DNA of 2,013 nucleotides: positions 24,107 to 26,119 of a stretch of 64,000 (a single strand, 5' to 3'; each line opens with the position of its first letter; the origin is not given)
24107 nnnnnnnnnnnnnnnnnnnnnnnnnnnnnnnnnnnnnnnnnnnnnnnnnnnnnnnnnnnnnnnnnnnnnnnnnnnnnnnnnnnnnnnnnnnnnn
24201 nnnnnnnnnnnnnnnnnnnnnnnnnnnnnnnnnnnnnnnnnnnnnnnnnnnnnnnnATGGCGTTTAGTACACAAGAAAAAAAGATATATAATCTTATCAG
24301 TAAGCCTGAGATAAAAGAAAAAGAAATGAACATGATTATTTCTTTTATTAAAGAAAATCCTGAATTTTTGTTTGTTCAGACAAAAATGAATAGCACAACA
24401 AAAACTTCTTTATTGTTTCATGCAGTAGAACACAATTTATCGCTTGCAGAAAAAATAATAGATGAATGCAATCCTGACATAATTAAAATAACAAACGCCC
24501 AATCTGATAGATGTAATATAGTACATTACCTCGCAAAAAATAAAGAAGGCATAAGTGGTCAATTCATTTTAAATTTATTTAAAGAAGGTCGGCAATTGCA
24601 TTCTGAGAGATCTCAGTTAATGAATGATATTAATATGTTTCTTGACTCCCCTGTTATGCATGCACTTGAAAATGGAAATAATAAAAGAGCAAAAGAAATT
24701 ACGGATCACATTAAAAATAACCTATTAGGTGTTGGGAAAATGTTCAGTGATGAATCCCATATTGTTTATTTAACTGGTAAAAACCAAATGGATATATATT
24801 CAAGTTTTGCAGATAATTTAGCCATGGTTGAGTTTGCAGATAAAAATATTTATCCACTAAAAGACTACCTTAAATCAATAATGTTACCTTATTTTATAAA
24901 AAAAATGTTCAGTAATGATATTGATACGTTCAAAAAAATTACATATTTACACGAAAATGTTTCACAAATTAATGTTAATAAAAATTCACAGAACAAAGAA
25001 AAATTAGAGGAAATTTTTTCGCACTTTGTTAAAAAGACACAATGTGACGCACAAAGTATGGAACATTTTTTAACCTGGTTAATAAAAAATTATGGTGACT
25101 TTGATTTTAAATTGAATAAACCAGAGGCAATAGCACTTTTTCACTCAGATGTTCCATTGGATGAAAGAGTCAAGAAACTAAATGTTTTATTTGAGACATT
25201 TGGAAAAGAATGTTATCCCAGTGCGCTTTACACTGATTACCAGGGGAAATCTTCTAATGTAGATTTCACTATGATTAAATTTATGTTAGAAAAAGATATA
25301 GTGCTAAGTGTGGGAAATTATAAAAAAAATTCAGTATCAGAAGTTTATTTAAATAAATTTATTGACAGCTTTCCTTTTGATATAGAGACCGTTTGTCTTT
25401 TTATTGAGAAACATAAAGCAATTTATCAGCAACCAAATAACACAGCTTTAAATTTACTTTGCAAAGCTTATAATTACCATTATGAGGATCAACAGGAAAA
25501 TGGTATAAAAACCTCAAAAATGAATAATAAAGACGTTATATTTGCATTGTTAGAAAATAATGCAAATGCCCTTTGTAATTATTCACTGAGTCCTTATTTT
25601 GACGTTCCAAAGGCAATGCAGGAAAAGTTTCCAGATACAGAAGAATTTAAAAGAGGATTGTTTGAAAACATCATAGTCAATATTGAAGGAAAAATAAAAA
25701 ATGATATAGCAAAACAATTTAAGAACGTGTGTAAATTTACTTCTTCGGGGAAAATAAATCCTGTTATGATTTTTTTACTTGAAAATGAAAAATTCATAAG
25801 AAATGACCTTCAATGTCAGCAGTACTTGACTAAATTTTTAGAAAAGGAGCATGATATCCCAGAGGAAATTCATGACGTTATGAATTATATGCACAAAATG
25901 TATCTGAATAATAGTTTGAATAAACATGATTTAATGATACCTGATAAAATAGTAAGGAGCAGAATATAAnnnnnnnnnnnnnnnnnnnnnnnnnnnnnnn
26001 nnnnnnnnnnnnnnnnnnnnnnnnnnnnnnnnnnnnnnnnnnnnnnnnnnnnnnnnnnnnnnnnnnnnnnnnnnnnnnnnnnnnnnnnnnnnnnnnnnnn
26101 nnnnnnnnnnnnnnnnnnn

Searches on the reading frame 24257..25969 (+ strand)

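Call 7: search_protein_families(library=pfam, proteins=[window:24257-25969:+], max_evalue=0.01)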
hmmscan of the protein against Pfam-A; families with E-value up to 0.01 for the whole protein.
window:24257-25969:+ (570 aa): 1 family
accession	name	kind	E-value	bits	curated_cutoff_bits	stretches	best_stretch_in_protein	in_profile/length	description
PF22944.1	DGKD_4H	-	0.0096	16.7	27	0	72-138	36-103/120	Diacylglycerol kinase delta, helical domain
